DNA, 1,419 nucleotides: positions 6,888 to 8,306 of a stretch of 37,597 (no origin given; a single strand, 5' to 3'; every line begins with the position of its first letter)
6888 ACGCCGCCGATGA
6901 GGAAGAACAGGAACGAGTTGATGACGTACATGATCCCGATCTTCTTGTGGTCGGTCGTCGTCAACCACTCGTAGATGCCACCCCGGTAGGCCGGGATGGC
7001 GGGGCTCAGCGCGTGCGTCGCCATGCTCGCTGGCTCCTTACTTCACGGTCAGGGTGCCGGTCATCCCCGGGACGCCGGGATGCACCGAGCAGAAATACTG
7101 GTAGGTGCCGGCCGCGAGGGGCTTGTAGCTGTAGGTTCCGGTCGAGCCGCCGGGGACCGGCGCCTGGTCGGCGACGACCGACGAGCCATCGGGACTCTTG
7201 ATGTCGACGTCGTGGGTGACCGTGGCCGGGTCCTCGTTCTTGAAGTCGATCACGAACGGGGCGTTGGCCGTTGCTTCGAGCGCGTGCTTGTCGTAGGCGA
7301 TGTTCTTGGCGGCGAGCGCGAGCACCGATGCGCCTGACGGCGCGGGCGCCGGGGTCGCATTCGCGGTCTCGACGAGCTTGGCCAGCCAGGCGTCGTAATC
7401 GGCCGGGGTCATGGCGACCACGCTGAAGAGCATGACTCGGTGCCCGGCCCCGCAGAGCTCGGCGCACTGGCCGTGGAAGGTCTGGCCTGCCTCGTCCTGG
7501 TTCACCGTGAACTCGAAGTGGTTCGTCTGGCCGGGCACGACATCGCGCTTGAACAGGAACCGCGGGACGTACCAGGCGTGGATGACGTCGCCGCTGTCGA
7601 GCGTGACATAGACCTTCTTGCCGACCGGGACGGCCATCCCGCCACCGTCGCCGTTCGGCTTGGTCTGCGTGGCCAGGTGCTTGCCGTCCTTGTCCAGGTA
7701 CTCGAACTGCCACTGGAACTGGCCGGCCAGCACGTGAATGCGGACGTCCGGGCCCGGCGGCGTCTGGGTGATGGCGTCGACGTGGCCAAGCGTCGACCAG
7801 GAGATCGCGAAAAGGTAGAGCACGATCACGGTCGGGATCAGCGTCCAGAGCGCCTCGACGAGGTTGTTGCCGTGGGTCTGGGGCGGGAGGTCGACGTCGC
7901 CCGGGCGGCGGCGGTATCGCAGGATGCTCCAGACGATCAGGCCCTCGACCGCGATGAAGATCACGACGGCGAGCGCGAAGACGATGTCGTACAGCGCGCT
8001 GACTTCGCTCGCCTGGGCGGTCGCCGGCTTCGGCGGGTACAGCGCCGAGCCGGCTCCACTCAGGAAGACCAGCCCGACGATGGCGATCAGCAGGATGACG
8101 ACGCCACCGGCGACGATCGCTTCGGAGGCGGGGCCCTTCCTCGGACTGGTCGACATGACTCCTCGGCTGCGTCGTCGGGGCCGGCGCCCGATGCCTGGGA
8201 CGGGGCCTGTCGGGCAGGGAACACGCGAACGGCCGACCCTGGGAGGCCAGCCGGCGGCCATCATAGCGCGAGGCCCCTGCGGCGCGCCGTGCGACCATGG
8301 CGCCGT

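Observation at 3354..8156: aa3-type oxidase operon carrying two paralogous type-1 copper (cupredoxin) domains and no cytochrome c module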

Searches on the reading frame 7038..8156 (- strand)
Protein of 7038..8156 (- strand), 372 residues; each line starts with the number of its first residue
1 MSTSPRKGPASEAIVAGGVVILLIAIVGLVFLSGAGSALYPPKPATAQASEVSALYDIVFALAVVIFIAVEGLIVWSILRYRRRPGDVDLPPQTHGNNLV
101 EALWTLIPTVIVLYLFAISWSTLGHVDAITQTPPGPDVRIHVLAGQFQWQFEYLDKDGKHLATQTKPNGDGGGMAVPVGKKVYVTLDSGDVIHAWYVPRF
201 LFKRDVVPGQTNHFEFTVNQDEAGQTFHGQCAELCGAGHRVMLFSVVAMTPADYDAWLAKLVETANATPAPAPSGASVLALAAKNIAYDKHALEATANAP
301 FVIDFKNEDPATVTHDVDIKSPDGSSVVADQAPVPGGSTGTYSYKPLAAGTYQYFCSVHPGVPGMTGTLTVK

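Call 3: search_protein_families(library=pfam, proteins=[window:7038-8156:-], max_evalue=0.01)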
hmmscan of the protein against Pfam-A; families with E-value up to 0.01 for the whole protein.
window:7038-8156:- (372 aa): 6 families
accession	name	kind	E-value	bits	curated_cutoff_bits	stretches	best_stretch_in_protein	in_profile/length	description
PF00116.26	COX2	-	2.6e-15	56.8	22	1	174-245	48-116/120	Cytochrome C oxidase subunit II, periplasmic domain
PF02790.20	COX2_TM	-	5.6e-13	49.3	22.8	1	41-118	8-84/88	Cytochrome C oxidase subunit II, transmembrane domain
PF13473.12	Cupredoxin_1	-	2.8e-09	37.4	27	1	273-371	17-104/104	Cupredoxin-like domain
PF07732.21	Cu-oxidase_3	-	0.0014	19.2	21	0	292-371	28-114/119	Multicopper oxidase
PF00127.26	Copper-bind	-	0.0015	19.4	21.2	1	303-372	27-99/99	Copper binding proteins, plastocyanin/azurin family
PF04151.21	PPC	-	0.0091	17.3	25.9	0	289-354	3-65/70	Bacterial pre-peptidase C-terminal domain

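Call 4: search_protein_families(library=ncbifam, proteins=[window:7038-8156:-], max_evalue=0.01)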
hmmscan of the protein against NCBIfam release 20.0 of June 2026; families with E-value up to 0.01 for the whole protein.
window:7038-8156:- (372 aa): 8 families
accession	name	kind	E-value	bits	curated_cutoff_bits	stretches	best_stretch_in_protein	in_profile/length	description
NF050117.1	aa3_CtaC_Actin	exception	1.3e-53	181.7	250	1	38-259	23-243/244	aa3-type cytochrome oxidase subunit II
TIGR02866.1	CoxB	equivalog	3.6e-52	176.9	147.7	1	44-258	1-201/202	cytochrome c oxidase subunit II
TIGR01432.1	QOXA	equivalog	1.2e-19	70.6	240.95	1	29-260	7-225/227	cytochrome aa3 quinol oxidase subunit II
TIGR01433.1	CyoA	equivalog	6e-18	65.1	266.2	1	24-260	2-224/226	ubiquinol oxidase subunit II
NF007816.0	PRK10525.1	equivalog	1.3e-14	54.1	511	1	23-267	13-244/318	cytochrome o ubiquinol oxidase subunit II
TIGR02376.1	Cu_nitrite_red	equivalog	6.2e-06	25.8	296.3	1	303-370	71-143/326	copper-containing nitrite reductase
TIGR02656.1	cyanin_plasto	equivalog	0.0011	19.3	87.85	1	337-372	65-99/99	plastocyanin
TIGR02657.1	amicyanin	equivalog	0.01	16.2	110.2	0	337-364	51-78/83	amicyanin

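Call 8: find_homologous_proteins(query=window:7038-8156:-, max_evalue=0.00001)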
Query window:7038-8156:- (372 aa): 3661 proteins with E <= 0.00001 among 8000 candidates; the best 120 are listed.
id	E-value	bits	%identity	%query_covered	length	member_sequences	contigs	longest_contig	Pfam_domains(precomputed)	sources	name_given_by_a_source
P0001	3.6e-239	811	96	100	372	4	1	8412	PF13473.13,PF00116.27,PF02790.21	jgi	jgi:cytochrome c oxidase subunit 2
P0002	1.0e-226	770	92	100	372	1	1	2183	PF13473.13,PF00116.27,PF02790.21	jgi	jgi:cytochrome c oxidase subunit 2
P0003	1.4e-221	753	90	100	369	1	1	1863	PF13473.13,PF00116.27,PF02790.21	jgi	jgi:cytochrome c oxidase subunit II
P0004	5.8e-221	751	89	100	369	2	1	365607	PF13473.13,PF00116.27,PF02790.21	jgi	jgi:cytochrome c oxidase subunit II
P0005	2.0e-219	746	89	100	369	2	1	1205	PF13473.13,PF00116.27,PF02790.21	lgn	-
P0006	1.2e-212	724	86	100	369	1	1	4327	PF13473.13,PF00116.27,PF02790.21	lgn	-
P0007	1.2e-205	701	83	100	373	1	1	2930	PF13473.13,PF00116.27,PF02790.21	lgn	-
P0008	1.5e-203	694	82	100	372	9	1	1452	PF13473.13,PF00116.27,PF02790.21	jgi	jgi:cytochrome c oxidase subunit 2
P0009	2.9e-200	683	80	100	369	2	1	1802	PF13473.13,PF00116.27,PF02790.21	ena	-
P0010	2.9e-200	683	80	100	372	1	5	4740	PF13473.13,PF00116.27,PF02790.21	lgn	-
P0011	8.4e-200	681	80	100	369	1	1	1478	PF13473.13,PF00116.27,PF02790.21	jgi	jgi:cytochrome c oxidase subunit 2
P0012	2.3e-199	680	81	100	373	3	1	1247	PF13473.13,PF00116.27,PF02790.21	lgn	-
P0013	2.6e-199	680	79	100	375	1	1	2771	PF13473.13,PF00116.27,PF02790.21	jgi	jgi:cytochrome c oxidase subunit 2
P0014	5.2e-199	679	79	100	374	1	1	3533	PF13473.13,PF00116.27,PF02790.21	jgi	jgi:cytochrome c oxidase subunit II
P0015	8.9e-199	678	80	100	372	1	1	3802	PF00127.27,PF13473.13,PF00116.27,PF02790.21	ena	-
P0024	7.8e-195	665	79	100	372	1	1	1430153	PF13473.13,PF00116.27,PF02790.21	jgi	jgi:cytochrome c oxidase subunit II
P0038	1.8e-188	644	76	100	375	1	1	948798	PF13473.13,PF00116.27,PF02790.21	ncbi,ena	-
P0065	3.4e-183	627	74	100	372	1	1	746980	PF13473.13,PF00116.27,PF02790.21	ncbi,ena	-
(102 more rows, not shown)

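Call 25: find_encoding_contigs(protein=P0024, flank=10000, max_places=3)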
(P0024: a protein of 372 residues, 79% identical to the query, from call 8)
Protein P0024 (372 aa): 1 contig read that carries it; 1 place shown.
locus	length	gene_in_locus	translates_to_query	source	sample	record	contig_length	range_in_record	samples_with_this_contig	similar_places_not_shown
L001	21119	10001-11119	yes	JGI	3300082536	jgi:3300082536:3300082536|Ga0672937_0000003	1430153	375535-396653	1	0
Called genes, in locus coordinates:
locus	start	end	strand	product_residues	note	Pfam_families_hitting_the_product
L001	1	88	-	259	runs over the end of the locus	-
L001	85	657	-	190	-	PF04542:Sigma70_r2, PF08281:Sigma70_r4_2, PF04545:Sigma70_r4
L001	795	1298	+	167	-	-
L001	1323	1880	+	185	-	PF17248:DUF5317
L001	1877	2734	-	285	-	PF03807:F420_oxidored, PF14748:P5CR_dimer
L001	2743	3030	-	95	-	PF13237:Fer4_10 (faint), PF14697:Fer4_21 (faint), PF12838:Fer4_7, PF13183:Fer4_8 (faint), PF13187:Fer4_9 (weak), PF00037:Fer4, PF12797:Fer4_2 (weak), PF12837:Fer4_6 (weak), +1 more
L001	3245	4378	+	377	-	PF00005:ABC_tran, PF08402:TOBE_2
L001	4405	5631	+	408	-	PF01547:SBP_bac_1, PF13416:SBP_bac_8, PF13343:SBP_bac_6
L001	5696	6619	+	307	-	PF00528:BPD_transp_1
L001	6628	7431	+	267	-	PF00528:BPD_transp_1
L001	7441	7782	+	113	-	PF01258:zf-dskA_traR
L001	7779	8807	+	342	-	PF00291:PALP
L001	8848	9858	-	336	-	PF09678:Caa3_CtaG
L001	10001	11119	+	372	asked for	PF02790:COX2_TM, PF00116:COX2, PF13473:Cupredoxin_1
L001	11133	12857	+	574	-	PF00115:COX1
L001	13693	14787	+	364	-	PF12270:Cyt_c_ox_IV (faint), PF13473:Cupredoxin_1, PF00127:Copper-bind (weak)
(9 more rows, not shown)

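Call 29: search_protein_representatives(protein=window:7038-8156:-)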
Query: 372 residues. Proteins with E-value up to 0.001 (for the whole library): 12872; up to 1e-10: 5047; up to 1e-30: 328. The best 150 are listed.
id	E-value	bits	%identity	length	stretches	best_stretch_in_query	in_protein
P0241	3.3e-120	417.8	68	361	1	1-280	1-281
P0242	1.3e-111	389.6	56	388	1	1-371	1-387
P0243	1.5e-104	366.3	55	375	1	1-372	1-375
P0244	2.9e-99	348.9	56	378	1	20-371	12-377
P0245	1.4e-91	323.6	76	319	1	66-253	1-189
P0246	7.2e-90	318.0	49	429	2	25-211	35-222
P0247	2.0e-89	316.5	76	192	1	1-191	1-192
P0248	3.9e-87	309.0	56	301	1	1-276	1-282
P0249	8.3e-86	304.6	80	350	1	45-220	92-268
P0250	1.5e-84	300.5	51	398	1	1-279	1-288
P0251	1.1e-81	291.1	60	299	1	1-244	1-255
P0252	6.8e-81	288.4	70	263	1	20-213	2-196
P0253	6.8e-79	281.9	55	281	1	1-276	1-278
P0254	1.1e-74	268.0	53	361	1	2-250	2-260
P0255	7.4e-73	262.0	47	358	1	30-371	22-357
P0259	7.8e-69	248.8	40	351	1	27-365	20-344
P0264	6.0e-64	232.7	41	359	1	23-372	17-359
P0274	5.5e-56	206.5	38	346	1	41-364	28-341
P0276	2.1e-55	204.6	37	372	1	21-371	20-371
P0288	9.2e-51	189.3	38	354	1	43-369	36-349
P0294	2.4e-48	181.4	33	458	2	21-369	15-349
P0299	1.4e-45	172.3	35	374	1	42-364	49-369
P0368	3.5e-38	147.9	31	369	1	25-370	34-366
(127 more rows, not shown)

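Call 30: list_cluster_members(proteins=[P0242, P0255, P0259, P0264, P0274, P0276, P0288, P0294, P0299, P0368])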
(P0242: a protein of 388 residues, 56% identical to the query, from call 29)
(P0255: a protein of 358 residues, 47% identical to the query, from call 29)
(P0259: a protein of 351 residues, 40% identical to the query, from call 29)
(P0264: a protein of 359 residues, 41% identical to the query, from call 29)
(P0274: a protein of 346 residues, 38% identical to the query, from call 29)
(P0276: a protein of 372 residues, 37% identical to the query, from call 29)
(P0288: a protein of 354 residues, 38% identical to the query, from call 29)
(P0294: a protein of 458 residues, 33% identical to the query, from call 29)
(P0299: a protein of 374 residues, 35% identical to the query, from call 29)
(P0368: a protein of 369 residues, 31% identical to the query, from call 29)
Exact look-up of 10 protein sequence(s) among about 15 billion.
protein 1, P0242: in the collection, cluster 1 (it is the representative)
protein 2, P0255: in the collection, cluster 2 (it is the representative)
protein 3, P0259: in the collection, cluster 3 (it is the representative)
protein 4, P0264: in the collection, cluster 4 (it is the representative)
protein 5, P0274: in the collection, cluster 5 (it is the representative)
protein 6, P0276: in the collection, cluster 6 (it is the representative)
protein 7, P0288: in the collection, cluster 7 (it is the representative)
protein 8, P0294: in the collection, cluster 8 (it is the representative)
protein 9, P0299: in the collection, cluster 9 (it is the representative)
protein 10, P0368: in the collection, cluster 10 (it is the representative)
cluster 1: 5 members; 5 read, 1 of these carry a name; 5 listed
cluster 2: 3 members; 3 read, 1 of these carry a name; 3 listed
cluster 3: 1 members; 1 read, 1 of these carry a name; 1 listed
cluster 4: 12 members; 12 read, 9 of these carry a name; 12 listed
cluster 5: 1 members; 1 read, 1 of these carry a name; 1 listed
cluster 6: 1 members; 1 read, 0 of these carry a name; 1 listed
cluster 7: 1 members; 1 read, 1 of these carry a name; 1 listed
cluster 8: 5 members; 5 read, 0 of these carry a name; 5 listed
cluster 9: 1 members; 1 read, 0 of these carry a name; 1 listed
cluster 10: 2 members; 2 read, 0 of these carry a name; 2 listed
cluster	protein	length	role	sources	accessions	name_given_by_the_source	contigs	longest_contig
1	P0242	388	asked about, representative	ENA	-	-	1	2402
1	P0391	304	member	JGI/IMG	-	cytochrome c oxidase subunit 2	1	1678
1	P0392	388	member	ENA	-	-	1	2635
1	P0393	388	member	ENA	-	-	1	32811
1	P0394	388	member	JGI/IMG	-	-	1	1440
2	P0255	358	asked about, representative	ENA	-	-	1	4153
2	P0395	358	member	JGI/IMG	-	cytochrome c oxidase subunit 2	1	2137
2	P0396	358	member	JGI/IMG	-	-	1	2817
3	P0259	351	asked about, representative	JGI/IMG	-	cytochrome c oxidase subunit II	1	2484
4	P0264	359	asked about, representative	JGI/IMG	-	cytochrome c oxidase subunit 2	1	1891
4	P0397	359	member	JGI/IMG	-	cytochrome c oxidase subunit 2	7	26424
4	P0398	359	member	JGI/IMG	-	cytochrome c oxidase subunit 2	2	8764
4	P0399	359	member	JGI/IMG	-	cytochrome c oxidase subunit 2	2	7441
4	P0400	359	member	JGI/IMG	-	cytochrome c oxidase subunit II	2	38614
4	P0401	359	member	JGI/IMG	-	cytochrome c oxidase subunit II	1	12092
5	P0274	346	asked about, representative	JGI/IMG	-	cytochrome c oxidase subunit 2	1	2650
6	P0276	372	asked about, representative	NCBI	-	-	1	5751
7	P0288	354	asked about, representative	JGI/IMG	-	cytochrome c oxidase subunit 2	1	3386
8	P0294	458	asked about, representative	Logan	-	-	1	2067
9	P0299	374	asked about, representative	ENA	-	-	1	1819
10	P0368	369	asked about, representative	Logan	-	-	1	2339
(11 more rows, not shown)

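Call 34: predict_structure(alignment_id=A2)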
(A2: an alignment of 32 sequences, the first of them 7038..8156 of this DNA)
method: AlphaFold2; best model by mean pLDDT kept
length: 372 residues; sequences in the alignment: 32
mean_pLDDT: 73.8   pTM: 0.63
mean pLDDT of the five models: 73.8, 72.8, 69.9, 68.8, 66.7
residues with pLDDT >= 90: 85; 70-90: 124; 50-70: 128; < 50: 35
segments of 3 or more residues with pLDDT < 50: 1-9, 81-97, 233-238
pLDDT, mean of each block of 10 residues (from residue 1): 42 56 68 54 69 69 68 58 44 44 61 67 60 77 78 88 75 81 81 62 61 81 83 49 80 94 82 81 94 93 92 88 86 87 91 90 91 92
secondary structure, 60 per line:
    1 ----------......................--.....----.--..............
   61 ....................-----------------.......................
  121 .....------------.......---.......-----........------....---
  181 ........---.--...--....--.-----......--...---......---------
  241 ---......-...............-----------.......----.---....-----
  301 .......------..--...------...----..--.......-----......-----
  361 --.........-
elements in order: H11-32 H35-39 H47-80 H98-125 E138-144 E148-154 E160-167 E174-177 E181-188 E195-197 E200-203 E212-217 E226-231 E244-249 H251-265 E277-283 E292-295 E301-307 E318-320 E327-329 E338-344 E350-355 E366-371

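Call 42: fold_search(model_id=the predicted structure, library=pdb)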
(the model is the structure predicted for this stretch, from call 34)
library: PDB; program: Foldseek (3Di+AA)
matches with E <= 10: 1446; with E <= 0.001: 509
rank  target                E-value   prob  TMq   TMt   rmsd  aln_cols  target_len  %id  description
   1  2yev_B                7.5e-15  1.00  0.41  0.46   5.6       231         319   34  Structure of caa3-type cytochrome oxidase (released 2012-05-23)
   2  7atn_B                1.3e-13  1.00  0.41  0.57   5.8       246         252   29  Cytochrome c oxidase structure in R-state (released 2021-12-01)
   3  1ar1_B                1.7e-13  1.00  0.42  0.59   5.3       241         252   29  Structure at 2.7 Angstrom Resolution of the Paracoccus Denitrificans two-subunit Cytochrome C Oxidase Complexed with a (released 1998-02-11)
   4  7au3_B                2.0e-13  1.00  0.43  0.60   5.3       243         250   30  Cytochrome c oxidase structure in F-state (released 2021-12-01)
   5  7ate_B                2.0e-13  1.00  0.43  0.60   5.3       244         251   30  Cytochrome c oxidase structure in P-state (released 2021-12-01)
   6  7au6_B                2.4e-13  1.00  0.43  0.60   5.3       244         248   30  Cytochrome c oxidase structure in O-state (released 2021-12-01)
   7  8c8q_B                3.0e-13  1.00  0.42  0.60   5.8       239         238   26  Cytochrome c oxidase from Schizosaccharomyces pombe (released 2023-03-01)
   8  9qef_Q                3.0e-13  1.00  0.44  0.55   5.5       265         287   27  Respiratory supercomplex from Mycobacterium smegmatis with decylubiquinone (released 2026-01-21)
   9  8ovd_Q                4.3e-13  1.00  0.45  0.55   5.5       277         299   26  Respiratory supercomplex (III2-IV2) from Mycobacterium smegmatis (released 2024-07-17)
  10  8ovd_X                4.6e-13  1.00  0.44  0.53   6.2       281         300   26  Respiratory supercomplex (III2-IV2) from Mycobacterium smegmatis (released 2024-07-17)
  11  7jro_b                1.1e-12  1.00  0.42  0.60   5.7       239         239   25  Plant Mitochondrial complex IV from Vigna radiata (released 2021-01-20)
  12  5weh_B                1.2e-12  1.00  0.42  0.59   5.4       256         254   27  Cytochrome c oxidase from Rhodobacter sphaeroides in the reduced state (released 2017-09-13)
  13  8ugh_4B               1.7e-12  1.00  0.40  0.61   6.1       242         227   22  In-situ structure of typeA supercomplex with lipids in respiratory chain (composite) (released 2024-06-19)
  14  9qef_X                1.7e-12  1.00  0.41  0.50   6.7       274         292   28  Respiratory supercomplex from Mycobacterium smegmatis with decylubiquinone (released 2026-01-21)
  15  9gy6_E                1.8e-12  1.00  0.44  0.55   5.5       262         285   26  Mycobacterial cytochrome bc1:aa3 with inhibitor (released 2025-04-09)
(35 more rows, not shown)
